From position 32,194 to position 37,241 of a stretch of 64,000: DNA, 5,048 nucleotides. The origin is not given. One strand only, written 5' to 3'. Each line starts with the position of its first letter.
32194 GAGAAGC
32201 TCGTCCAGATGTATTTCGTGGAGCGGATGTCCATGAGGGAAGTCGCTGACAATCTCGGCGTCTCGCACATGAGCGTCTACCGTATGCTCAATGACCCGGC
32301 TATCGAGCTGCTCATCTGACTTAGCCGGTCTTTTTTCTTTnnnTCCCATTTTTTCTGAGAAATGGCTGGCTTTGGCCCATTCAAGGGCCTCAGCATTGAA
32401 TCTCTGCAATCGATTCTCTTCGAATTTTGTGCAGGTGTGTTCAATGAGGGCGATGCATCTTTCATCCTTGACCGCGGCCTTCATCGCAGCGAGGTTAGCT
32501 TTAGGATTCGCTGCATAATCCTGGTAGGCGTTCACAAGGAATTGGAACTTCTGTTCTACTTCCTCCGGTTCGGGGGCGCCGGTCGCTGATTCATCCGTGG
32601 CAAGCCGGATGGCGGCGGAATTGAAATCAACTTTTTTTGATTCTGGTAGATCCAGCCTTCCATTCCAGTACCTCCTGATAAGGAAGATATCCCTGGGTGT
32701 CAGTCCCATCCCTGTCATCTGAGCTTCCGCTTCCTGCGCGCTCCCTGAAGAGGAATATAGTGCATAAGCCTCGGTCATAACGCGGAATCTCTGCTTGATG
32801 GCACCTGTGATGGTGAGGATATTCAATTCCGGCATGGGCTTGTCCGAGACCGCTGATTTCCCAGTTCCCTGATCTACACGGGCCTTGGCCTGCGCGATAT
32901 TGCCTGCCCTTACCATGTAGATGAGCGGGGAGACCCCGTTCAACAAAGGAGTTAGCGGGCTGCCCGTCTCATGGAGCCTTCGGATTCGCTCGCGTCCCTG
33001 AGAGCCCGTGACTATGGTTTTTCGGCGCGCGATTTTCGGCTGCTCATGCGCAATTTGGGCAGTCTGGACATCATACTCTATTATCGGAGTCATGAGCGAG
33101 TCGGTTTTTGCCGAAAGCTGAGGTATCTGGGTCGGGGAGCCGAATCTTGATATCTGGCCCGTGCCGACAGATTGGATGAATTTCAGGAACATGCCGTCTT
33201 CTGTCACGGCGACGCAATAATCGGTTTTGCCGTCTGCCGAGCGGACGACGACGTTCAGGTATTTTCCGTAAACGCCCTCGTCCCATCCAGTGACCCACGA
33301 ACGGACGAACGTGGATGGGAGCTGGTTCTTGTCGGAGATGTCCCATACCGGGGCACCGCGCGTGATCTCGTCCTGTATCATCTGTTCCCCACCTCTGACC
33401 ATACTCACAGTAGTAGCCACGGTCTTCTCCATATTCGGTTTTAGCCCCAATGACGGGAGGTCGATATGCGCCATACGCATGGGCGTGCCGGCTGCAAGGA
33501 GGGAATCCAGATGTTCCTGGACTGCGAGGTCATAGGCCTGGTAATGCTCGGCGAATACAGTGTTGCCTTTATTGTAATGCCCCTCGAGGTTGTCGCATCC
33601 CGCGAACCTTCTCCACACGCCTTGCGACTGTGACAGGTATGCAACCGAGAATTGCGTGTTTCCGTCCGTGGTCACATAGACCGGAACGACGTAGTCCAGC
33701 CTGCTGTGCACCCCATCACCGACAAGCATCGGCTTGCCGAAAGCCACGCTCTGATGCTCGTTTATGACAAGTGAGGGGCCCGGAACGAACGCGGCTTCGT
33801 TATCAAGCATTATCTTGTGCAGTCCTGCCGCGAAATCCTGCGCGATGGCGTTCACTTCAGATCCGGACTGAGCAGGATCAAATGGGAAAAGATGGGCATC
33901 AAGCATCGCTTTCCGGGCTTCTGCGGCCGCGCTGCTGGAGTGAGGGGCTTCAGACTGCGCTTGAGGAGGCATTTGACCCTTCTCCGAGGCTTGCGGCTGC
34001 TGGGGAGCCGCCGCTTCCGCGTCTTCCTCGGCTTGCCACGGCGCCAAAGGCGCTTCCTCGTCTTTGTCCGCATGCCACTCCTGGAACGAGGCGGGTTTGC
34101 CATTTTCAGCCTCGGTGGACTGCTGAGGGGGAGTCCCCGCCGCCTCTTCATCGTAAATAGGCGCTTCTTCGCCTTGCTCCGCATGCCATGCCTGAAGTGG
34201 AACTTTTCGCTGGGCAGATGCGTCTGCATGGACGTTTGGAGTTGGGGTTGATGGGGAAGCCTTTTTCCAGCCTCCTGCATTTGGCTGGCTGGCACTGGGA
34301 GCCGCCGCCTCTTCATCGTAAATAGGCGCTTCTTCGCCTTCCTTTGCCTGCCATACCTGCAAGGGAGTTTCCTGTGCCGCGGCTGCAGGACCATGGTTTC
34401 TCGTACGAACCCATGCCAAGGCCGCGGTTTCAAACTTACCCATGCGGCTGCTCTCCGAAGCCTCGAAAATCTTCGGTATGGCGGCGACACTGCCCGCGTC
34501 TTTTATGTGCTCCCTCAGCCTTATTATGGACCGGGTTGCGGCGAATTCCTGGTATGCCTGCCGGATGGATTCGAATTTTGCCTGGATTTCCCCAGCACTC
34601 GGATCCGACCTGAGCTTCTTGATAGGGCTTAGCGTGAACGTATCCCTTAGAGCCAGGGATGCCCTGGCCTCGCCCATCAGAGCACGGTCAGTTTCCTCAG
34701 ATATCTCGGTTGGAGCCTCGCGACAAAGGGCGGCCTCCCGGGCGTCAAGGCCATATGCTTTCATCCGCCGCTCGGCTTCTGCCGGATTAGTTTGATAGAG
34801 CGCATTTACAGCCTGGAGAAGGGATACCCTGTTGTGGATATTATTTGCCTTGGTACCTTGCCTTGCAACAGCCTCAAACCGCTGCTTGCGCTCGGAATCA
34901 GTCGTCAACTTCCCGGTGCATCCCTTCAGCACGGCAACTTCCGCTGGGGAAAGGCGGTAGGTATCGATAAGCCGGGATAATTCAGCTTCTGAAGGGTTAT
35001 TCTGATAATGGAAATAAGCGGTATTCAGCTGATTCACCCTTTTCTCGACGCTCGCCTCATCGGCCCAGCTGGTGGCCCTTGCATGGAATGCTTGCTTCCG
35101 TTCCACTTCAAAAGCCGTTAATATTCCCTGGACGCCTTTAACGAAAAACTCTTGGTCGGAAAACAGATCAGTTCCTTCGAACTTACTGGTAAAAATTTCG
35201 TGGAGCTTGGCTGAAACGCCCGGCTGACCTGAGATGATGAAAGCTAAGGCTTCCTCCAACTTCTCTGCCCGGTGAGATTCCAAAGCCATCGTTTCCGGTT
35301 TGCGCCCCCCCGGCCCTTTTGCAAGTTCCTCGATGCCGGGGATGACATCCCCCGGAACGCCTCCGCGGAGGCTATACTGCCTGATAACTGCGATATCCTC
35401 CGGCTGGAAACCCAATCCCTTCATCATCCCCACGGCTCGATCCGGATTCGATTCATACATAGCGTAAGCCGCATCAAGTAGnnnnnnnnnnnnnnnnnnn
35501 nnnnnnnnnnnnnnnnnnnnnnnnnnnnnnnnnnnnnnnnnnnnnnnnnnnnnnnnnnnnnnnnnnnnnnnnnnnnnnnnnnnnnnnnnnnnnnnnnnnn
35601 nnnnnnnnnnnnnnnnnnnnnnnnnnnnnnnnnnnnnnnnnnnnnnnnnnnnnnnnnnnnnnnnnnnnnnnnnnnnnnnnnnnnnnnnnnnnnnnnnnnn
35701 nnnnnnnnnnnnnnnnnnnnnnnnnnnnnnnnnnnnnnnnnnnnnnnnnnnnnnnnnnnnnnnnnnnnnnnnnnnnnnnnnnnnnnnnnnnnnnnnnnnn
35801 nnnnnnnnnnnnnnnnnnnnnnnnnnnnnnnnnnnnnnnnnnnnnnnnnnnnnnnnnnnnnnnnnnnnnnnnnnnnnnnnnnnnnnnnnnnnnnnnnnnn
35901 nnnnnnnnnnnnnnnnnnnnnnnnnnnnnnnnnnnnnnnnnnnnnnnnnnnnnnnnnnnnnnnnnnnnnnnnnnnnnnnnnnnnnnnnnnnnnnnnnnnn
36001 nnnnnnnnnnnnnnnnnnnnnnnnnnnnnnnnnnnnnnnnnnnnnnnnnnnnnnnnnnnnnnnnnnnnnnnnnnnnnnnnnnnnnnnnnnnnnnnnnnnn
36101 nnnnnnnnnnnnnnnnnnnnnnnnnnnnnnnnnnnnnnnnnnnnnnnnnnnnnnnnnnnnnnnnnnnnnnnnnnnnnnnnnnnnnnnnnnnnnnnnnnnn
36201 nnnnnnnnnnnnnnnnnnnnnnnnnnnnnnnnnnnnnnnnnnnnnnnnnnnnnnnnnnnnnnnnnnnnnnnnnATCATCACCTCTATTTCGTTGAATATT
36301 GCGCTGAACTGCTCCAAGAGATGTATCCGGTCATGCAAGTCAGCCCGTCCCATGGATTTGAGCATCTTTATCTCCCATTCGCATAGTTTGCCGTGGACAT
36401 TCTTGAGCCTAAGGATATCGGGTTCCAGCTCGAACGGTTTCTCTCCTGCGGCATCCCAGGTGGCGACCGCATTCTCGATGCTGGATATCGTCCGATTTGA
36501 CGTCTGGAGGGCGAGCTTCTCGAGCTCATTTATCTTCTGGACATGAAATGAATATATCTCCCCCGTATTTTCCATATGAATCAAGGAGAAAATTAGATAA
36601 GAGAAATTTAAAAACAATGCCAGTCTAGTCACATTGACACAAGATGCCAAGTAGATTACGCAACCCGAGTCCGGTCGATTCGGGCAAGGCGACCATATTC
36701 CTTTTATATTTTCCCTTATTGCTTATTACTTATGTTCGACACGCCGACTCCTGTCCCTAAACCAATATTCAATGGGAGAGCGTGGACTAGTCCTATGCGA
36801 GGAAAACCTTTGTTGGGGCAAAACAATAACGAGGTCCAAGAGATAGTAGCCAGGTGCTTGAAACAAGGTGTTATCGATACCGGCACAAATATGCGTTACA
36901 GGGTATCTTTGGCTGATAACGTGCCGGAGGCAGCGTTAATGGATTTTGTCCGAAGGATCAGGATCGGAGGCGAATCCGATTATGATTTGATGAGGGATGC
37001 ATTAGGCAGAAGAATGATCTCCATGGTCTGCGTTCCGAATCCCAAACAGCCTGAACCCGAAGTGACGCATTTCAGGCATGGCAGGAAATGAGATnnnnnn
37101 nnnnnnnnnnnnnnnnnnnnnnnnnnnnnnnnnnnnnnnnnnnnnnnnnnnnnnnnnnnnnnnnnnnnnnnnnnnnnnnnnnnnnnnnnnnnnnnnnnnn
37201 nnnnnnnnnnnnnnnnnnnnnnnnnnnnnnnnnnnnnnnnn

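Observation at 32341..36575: Giant 1310-aa multi-repeat protein translationally coupled to a small helical protein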

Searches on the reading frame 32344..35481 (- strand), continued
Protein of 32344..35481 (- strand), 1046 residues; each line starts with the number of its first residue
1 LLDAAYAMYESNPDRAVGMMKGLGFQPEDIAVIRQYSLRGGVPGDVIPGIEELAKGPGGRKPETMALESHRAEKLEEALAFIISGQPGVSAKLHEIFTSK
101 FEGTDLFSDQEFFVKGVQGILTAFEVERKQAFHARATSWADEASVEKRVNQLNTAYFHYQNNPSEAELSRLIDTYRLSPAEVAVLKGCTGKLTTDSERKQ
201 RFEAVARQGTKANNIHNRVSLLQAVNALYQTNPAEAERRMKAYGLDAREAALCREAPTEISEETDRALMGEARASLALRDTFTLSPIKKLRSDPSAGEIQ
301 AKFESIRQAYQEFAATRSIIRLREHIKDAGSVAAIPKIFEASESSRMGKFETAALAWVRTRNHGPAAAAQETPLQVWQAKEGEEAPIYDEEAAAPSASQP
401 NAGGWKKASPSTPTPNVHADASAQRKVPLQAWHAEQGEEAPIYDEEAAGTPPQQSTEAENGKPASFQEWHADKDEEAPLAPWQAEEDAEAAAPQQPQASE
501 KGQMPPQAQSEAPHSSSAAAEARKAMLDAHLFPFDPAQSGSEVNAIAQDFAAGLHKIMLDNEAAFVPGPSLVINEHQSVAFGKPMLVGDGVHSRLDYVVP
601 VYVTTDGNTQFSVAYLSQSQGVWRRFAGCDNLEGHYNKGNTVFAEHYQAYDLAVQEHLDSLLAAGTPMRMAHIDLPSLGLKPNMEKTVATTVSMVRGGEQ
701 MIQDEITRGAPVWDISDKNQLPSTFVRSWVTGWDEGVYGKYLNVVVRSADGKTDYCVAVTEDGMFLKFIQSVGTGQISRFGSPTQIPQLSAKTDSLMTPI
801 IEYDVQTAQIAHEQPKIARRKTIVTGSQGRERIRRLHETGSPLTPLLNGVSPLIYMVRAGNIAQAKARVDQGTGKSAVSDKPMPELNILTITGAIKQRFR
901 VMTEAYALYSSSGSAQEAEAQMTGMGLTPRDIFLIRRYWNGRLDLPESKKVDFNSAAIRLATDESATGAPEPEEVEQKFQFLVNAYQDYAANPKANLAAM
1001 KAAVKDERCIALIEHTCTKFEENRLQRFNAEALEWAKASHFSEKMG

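Call 73: find_encoding_contigs(protein=P0027, flank=3000, max_places=1)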
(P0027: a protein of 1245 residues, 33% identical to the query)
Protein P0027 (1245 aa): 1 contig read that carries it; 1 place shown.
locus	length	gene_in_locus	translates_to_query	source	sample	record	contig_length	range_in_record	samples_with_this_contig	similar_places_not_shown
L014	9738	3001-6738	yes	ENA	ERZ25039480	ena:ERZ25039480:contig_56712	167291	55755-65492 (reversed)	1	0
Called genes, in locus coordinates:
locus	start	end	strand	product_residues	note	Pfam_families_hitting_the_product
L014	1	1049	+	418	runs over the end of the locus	-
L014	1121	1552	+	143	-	-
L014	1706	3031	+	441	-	-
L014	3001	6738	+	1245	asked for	PF13487:HD_5, PF01966:HD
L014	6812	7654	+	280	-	PF27854:Heavy_Cys_CGP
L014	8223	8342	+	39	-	-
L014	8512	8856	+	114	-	-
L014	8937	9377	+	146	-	-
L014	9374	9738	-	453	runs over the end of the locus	PF01134:GIDA (faint), PF07992:Pyr_redox_2, PF13434:Lys_Orn_oxgnase (faint), PF13738:Pyr_redox_3, PF00070:Pyr_redox, PF02852:Pyr_redox_dim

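Call 74: find_encoding_contigs(protein=P0028, flank=3000, max_places=1)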
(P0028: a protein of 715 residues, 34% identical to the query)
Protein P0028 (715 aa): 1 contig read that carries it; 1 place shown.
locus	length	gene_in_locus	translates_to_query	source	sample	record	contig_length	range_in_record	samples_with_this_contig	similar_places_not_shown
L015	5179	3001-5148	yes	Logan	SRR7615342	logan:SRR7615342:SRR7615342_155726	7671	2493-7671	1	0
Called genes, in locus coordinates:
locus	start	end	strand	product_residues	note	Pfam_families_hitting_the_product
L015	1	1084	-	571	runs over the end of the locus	PF02355:SecD_SecF_C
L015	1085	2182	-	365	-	PF02355:SecD_SecF_C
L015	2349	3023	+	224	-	-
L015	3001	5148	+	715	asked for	PF00498:FHA, PF16697:Yop-YscD_cpl (weak)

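Call 75: find_encoding_contigs(protein=P0046, flank=3000, max_places=1)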
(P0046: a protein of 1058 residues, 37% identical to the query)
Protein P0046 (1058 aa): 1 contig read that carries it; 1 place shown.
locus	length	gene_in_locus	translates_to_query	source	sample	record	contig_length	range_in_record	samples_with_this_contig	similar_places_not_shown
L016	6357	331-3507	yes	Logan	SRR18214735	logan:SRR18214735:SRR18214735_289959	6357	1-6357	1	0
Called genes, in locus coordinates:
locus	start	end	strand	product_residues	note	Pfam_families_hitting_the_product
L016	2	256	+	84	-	?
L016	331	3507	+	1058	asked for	PF12796:Ank_2, PF13637:Ank_4, PF12796:Ank_2, PF00023:Ank (weak), PF13857:Ank_5, PF12796:Ank_2, PF13637:Ank_4 (weak), PF13637:Ank_4, +4 more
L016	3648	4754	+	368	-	PF00155:Aminotran_1_2, PF01041:DegT_DnrJ_EryC1 (weak)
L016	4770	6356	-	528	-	?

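Call 90: search_protein_families(library=padloc, proteins=[P0003, P0012, P0021, P0027], max_evalue=0.01)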
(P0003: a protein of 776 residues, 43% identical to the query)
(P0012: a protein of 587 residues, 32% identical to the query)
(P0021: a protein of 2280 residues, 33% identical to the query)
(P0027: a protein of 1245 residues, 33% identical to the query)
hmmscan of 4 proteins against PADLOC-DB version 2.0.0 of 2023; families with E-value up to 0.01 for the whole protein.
P0003 (776 aa): 0 families

P0012 (587 aa): 0 families

P0021 (2280 aa): 0 families

P0027 (1245 aa): 2 families
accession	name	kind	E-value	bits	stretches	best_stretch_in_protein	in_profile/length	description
PDLC01254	Cas3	-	4.2e-05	21.8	1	1062-1165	8-92/164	CAS-I; effector_G3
PDLC01293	Cas10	-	0.0027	14.7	1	1093-1199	3-80/577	CAS-III; effector_LS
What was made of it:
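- On Toxin-antitoxin or known defence systems: The only hits are HD-domain similarities to Cas3 and Cas10 in the HD-fused paralog P0027 (call 90).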

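Call 91: search_protein_families(library=phrogs, proteins=[P0003, P0012, P0021, P0027], max_evalue=0.01)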
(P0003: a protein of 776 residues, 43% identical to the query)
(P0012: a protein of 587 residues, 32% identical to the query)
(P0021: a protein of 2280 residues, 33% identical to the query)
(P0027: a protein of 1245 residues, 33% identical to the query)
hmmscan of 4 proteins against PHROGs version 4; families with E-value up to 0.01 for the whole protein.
P0003 (776 aa): 0 families

P0012 (587 aa): 0 families

P0021 (2280 aa): 0 families

P0027 (1245 aa): 0 families

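Call 96: list_cluster_members(proteins=[P0011, P0013, P0014, P0015, P0019, P0021, P0027, P0028, P0046, P0039])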
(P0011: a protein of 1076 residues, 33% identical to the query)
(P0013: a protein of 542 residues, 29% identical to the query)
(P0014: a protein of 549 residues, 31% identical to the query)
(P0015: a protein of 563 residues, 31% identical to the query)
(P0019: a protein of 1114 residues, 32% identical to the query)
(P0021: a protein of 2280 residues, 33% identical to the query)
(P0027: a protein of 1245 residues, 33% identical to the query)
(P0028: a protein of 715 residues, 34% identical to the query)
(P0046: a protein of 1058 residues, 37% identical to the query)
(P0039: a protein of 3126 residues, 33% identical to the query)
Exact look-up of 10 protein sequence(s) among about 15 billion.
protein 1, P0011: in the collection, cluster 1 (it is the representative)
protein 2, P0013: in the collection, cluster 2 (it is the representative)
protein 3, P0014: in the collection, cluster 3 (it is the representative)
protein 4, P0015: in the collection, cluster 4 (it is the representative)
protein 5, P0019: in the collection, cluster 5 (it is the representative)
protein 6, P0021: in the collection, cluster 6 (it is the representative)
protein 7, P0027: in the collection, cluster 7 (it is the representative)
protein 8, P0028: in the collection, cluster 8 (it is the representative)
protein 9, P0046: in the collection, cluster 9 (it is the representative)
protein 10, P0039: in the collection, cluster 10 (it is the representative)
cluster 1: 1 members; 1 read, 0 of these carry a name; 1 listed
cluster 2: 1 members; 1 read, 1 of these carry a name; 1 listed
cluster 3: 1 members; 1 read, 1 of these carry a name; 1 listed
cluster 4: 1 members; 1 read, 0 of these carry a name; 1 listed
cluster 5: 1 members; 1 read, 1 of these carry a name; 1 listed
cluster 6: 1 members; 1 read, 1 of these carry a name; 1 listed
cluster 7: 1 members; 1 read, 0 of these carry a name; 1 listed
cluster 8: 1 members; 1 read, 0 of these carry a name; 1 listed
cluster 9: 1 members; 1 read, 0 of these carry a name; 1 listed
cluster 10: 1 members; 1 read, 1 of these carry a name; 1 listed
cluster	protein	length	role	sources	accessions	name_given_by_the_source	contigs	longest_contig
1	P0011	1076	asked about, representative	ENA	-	-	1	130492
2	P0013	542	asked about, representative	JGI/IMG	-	hypothetical protein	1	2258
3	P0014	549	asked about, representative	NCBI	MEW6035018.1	MAG: hypothetical protein AB1529_00255 [Candidatus Micrarchaeota archaeon]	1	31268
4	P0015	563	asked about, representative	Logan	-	-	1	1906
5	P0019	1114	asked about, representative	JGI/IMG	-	hypothetical protein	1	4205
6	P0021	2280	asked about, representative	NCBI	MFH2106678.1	MAG: hypothetical protein ABII22_05420 [Candidatus Micrarchaeota archaeon]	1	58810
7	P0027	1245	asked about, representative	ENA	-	-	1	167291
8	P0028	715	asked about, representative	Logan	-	-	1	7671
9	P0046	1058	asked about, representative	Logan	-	-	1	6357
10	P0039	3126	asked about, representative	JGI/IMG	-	hypothetical protein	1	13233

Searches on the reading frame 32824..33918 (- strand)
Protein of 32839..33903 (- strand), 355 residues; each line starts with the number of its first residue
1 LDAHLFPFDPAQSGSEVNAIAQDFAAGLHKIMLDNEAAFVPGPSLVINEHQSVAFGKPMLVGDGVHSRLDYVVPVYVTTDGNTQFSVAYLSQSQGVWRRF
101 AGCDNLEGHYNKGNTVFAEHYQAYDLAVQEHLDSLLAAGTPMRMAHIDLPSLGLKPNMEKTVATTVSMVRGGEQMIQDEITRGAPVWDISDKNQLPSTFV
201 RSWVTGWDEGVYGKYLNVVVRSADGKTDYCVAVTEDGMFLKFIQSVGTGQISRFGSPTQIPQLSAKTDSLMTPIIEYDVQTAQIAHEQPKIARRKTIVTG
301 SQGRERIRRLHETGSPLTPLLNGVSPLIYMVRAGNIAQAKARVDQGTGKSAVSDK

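Call 92: find_related_loci(query=A2, collection=viral_contigs, flank=3000)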
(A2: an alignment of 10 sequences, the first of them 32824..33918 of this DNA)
Query A2 (365 aa) in viral_contigs; peptide patterns used: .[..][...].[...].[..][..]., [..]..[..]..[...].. (x = any residue, [..] = any of these).
31 stretches matched a pattern, but none encodes a relative of the query by tblastn (E <= 1e-3).
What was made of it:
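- On Viral or plasmid-borne gene: The IMG/VR scan found none (call 92).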

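Call 93: find_related_loci(query=A2, collection=metagenome_contigs, flank=4000)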
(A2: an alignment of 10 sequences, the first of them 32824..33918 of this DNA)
Query A2 (365 aa) in metagenome_contigs; peptide patterns used: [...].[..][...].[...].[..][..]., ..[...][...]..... (x = any residue, [..] = any of these).
178 stretches matched a pattern; 1 encode a relative of the query (tblastn E <= 1e-3); 1 distinct loci.
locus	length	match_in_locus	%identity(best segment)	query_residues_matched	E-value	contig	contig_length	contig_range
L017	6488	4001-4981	31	24-348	3e-39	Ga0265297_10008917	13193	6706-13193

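Call 99: search_dna_similar(query=window:32839-33903:-, collection=plasmids, mode=protein, max_evalue=0.001, max_rows=5)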
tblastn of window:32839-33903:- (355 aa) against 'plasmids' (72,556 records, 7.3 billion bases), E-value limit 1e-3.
No match.

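Call 100: search_dna_similar(query=window:32839-33903:-, collection=phages, mode=protein, max_evalue=0.001, max_rows=5)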
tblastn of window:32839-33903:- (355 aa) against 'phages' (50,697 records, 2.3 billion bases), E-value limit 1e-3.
No match.
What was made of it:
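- On Viral or plasmid-borne gene: tblastn against phages and plasmids found none (calls 99, 100).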

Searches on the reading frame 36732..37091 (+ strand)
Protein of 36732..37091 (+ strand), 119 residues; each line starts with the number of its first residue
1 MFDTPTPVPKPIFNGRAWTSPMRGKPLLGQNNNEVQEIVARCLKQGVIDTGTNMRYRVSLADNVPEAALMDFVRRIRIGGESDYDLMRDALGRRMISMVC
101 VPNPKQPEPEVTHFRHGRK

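Call 3: search_protein_families(library=pfam, proteins=[window:36732-37091:+], max_evalue=1)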
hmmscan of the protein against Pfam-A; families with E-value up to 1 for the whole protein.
window:36732-37091:+ (119 aa): 1 family
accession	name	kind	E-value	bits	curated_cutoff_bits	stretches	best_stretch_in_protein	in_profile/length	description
PF14419.11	SPOUT_MTase_2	-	0.11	12.3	28.4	1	56-95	35-74/173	AF2226-like SPOUT RNA Methylase fused to THUMP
